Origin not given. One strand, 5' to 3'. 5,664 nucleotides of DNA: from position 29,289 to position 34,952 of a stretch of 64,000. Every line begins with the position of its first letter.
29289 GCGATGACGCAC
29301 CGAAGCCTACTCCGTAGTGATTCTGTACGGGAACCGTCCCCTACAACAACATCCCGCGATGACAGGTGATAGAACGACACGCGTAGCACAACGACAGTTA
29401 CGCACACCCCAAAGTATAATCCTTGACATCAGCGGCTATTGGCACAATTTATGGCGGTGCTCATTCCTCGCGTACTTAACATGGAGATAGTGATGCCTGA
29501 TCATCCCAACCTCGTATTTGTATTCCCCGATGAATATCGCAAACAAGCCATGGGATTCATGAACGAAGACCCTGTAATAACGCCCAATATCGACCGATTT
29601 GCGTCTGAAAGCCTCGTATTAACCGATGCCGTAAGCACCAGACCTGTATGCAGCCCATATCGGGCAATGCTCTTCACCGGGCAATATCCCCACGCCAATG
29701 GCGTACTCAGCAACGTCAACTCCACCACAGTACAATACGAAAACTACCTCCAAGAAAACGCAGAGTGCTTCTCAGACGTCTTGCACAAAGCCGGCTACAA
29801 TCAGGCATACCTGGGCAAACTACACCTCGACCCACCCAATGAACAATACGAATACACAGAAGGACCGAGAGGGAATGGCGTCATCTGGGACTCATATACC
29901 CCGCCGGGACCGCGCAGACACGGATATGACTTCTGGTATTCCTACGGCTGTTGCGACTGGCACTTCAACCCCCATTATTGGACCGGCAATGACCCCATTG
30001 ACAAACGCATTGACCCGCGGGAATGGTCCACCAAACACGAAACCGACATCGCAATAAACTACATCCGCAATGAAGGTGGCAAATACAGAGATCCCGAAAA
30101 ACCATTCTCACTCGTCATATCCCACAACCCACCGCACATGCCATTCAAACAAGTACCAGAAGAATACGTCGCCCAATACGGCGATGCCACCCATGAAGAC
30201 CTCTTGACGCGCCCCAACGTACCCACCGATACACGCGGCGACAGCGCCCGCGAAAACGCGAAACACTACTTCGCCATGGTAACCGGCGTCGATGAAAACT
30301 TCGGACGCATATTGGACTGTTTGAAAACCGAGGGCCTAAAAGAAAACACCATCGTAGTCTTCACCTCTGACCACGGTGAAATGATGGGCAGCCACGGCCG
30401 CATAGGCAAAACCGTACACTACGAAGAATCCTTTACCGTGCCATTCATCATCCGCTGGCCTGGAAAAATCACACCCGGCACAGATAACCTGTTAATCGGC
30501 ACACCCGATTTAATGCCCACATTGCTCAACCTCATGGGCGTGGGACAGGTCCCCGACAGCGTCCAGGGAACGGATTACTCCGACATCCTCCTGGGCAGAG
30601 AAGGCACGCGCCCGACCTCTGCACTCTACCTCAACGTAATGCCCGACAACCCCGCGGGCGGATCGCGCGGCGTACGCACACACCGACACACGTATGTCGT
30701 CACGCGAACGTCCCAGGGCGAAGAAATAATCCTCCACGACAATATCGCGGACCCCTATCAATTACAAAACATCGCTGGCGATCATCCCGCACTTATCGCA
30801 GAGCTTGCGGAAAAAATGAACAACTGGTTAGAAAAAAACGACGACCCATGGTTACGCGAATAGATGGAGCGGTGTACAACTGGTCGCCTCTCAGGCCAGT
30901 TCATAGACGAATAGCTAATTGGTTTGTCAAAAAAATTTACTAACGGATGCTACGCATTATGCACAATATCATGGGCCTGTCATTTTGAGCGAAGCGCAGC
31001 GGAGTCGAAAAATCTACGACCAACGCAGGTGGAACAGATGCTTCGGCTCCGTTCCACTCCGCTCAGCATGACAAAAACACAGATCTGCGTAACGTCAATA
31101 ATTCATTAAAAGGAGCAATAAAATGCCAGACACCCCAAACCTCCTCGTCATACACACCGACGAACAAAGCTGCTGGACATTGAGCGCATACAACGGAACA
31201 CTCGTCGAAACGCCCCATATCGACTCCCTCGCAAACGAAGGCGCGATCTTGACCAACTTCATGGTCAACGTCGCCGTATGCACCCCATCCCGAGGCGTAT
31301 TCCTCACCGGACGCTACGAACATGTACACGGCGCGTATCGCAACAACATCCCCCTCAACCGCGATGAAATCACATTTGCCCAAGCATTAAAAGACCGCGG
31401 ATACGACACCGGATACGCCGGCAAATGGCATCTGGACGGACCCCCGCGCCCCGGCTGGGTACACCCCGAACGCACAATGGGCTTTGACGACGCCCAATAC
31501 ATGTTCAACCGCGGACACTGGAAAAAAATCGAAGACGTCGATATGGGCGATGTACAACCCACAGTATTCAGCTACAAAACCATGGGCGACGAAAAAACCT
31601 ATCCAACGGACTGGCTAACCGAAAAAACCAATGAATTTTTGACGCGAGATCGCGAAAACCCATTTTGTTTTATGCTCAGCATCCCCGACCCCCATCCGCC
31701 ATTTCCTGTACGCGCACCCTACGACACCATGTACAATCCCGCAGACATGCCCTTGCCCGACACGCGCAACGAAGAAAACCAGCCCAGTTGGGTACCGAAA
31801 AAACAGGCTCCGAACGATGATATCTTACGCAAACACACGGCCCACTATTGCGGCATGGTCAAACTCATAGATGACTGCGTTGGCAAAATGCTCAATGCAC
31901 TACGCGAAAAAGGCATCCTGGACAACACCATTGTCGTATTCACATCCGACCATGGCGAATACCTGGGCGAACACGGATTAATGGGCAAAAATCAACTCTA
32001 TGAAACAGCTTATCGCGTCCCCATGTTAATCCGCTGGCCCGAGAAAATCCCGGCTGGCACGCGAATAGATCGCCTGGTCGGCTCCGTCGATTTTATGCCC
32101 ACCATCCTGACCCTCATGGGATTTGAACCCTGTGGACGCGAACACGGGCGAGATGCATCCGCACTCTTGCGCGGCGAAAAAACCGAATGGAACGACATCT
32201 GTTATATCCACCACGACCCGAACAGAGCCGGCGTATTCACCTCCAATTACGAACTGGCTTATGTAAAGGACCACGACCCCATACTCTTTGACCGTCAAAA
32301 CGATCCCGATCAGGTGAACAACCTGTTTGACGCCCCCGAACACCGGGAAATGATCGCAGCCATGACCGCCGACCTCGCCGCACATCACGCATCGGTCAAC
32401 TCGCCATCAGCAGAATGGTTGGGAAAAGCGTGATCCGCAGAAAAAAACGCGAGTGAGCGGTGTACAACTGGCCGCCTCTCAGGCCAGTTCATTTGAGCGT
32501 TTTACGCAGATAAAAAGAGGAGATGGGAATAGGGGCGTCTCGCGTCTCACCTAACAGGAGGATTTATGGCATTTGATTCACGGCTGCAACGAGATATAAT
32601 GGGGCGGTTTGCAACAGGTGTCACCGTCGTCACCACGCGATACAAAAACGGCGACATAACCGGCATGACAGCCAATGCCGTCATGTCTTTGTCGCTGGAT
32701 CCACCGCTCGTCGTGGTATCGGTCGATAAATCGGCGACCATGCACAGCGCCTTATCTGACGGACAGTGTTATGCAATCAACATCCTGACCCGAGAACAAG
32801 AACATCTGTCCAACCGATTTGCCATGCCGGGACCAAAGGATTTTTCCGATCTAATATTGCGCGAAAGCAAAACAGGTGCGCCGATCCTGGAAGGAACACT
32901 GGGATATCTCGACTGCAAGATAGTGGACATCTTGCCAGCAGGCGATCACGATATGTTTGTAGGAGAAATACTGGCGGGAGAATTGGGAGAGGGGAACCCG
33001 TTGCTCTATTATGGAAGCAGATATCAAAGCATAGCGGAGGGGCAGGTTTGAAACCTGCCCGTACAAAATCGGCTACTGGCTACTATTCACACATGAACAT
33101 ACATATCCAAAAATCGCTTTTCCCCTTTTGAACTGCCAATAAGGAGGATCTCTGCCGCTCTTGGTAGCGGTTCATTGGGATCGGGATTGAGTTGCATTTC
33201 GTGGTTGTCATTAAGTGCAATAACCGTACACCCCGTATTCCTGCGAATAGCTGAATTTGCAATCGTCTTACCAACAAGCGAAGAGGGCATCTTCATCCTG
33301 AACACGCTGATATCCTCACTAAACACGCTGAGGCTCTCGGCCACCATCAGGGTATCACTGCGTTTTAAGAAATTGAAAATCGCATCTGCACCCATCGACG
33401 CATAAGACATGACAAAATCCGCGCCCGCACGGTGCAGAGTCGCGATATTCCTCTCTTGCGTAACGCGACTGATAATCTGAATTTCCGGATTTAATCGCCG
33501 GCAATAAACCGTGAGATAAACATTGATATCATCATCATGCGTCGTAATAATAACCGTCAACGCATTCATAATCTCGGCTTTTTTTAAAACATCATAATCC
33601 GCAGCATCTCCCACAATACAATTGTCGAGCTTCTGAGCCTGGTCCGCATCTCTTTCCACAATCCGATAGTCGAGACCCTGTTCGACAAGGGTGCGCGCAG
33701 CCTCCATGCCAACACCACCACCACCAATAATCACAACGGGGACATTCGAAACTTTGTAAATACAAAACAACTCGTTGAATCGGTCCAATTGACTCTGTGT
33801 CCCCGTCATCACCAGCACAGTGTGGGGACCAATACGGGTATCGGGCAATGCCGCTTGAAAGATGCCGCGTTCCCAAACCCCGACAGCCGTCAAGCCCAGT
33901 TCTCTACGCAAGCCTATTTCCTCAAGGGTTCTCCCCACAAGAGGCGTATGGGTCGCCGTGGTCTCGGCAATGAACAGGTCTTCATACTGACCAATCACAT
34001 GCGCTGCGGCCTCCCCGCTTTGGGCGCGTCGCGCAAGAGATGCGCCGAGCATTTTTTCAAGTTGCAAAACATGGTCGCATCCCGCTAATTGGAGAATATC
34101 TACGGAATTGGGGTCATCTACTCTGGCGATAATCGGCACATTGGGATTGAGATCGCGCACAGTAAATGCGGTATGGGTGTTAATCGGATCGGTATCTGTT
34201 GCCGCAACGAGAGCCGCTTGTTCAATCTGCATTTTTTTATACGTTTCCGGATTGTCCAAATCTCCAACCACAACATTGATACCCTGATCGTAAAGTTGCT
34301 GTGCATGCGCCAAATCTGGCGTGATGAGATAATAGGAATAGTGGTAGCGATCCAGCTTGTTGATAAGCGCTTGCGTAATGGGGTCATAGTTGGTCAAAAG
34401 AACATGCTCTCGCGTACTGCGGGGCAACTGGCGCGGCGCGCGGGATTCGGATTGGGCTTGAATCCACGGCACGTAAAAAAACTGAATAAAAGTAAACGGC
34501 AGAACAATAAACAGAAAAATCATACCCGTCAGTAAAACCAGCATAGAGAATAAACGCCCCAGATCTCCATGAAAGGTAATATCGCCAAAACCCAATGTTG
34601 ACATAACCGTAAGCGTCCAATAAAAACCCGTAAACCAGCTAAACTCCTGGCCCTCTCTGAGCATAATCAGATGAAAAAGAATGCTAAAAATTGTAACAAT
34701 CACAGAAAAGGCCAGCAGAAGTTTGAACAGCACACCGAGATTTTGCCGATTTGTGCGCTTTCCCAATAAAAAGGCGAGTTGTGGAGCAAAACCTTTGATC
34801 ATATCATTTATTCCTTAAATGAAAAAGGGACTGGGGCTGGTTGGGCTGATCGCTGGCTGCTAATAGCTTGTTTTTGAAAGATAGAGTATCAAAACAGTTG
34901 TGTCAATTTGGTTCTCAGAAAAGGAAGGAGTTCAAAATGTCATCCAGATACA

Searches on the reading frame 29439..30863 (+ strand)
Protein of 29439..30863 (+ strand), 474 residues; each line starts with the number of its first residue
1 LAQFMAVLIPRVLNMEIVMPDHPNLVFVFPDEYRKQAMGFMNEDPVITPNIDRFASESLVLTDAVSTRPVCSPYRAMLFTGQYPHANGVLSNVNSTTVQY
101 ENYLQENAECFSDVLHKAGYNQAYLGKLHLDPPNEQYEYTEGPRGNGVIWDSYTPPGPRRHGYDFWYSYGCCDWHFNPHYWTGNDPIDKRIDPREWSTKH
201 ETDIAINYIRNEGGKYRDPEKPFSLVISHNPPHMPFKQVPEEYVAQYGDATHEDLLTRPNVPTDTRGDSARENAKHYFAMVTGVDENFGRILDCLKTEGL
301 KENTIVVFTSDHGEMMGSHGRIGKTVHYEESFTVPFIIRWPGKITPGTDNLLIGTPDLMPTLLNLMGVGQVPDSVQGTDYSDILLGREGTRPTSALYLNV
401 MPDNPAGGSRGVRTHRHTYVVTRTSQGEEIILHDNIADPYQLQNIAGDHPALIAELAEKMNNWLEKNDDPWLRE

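Call 12: search_protein_families(library=pfam, proteins=[window:29439-30863:+], max_evalue=0.01)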
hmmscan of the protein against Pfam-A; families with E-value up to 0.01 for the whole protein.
window:29439-30863:+ (474 aa): 4 families
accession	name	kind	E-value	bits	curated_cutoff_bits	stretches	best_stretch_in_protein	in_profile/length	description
PF00884.28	Sulfatase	-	8.8e-55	186.6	25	1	23-368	1-301/301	Sulfatase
PF16347.10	SGSH_C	-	3.2e-15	57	29.3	1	317-464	1-148/154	N-sulphoglucosamine sulphohydrolase, C-terminal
PF01663.27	Phosphodiest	-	1.5e-08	35.1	23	1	47-313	19-220/342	Type I phosphodiesterase / nucleotide pyrophosphatase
PF02995.22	DUF229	-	1.2e-05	24.7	25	1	275-331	304-359/496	Protein of unknown function (DUF229)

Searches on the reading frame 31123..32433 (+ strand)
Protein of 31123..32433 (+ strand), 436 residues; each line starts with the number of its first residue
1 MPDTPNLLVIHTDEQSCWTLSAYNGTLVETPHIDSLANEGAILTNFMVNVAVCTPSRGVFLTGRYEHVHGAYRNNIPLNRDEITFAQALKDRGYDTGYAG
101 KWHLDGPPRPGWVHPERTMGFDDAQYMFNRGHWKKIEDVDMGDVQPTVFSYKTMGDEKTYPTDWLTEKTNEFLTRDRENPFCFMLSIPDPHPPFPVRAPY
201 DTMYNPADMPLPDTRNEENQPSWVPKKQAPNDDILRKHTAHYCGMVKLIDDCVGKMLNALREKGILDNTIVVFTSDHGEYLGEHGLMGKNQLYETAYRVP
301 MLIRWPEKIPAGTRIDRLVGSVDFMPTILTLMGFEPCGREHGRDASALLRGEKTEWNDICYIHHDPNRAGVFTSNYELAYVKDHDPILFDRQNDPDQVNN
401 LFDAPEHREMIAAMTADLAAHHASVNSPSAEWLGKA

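Call 12: search_protein_families(library=pfam, proteins=[window:31123-32433:+], max_evalue=0.01)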
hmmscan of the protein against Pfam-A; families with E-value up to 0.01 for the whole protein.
window:31123-32433:+ (436 aa): 4 families
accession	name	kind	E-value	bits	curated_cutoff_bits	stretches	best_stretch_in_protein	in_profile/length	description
PF00884.28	Sulfatase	-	3e-60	204.5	25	1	5-333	1-300/301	Sulfatase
PF16347.10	SGSH_C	-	1.1e-22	81.3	29.3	1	282-421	1-151/154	N-sulphoglucosamine sulphohydrolase, C-terminal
PF01663.27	Phosphodiest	-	1.6e-10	41.5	23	2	29-188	19-168/342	Type I phosphodiesterase / nucleotide pyrophosphatase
PF02995.22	DUF229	-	6.7e-07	28.8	25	1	238-285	302-349/496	Protein of unknown function (DUF229)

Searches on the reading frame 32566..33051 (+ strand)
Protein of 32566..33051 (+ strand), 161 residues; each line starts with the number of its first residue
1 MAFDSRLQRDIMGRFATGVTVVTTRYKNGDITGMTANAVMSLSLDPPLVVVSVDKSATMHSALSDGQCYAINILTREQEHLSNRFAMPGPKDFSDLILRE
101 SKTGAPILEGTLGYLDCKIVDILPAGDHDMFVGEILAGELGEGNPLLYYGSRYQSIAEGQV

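Call 12: search_protein_families(library=pfam, proteins=[window:32566-33051:+], max_evalue=0.01)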
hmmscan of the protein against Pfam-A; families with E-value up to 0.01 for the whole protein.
window:32566-33051:+ (161 aa): 1 family
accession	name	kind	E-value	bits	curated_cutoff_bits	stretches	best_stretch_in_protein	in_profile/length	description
PF01613.24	Flavin_Reduct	-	1.4e-43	149.1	27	1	12-156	1-152/153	Flavin reductase like domain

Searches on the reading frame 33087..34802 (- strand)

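Call 12: search_protein_families(library=pfam, proteins=[window:33087-34802:-], max_evalue=0.01)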
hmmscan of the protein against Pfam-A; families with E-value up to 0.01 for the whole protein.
window:33087-34802:- (571 aa): 12 families
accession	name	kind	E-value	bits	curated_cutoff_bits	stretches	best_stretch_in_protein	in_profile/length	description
PF02254.24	TrkA_N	-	1.2e-46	158.3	23.8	2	356-466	1-115/116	TrkA-N domain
PF02080.26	TrkA_C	-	6.8e-19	68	27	2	501-565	4-67/71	TrkA-C domain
PF07885.22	Ion_trans_2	-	6.9e-12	45.5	22.5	1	34-102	4-71/79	Ion channel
PF13241.12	NAD_binding_7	-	9e-07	29.9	22.1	1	350-437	4-85/104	Putative NAD(P)-binding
PF01494.25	FAD_binding_3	-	1.2e-05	25.2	22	1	354-390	2-38/349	FAD binding domain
PF01262.27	AlaDh_PNT_C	-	0.00011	22.1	23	1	351-412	26-87/214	Alanine dehydrogenase/PNT, C-terminal domain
PF13460.12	NAD_binding_10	-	0.00023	21.5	27.2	0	361-421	3-68/184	NAD(P)H-binding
PF00070.33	Pyr_redox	-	0.00035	21.5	22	1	356-396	2-42/82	Pyridine nucleotide-disulphide oxidoreductase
PF01488.26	Shikimate_DH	-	0.00066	20.2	24.3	1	351-421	10-82/138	Shikimate / quinate 5-dehydrogenase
PF07991.19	KARI_N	-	0.0014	18.7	20.6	0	353-440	4-84/165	Acetohydroxy acid isomeroreductase, NADPH-binding domain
PF07992.20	Pyr_redox_2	-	0.0017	18.3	26.1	1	356-396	3-41/291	Pyridine nucleotide-disulphide oxidoreductase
PF01266.30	DAO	-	0.003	17.6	27.9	1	356-389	2-35/353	FAD dependent oxidoreductase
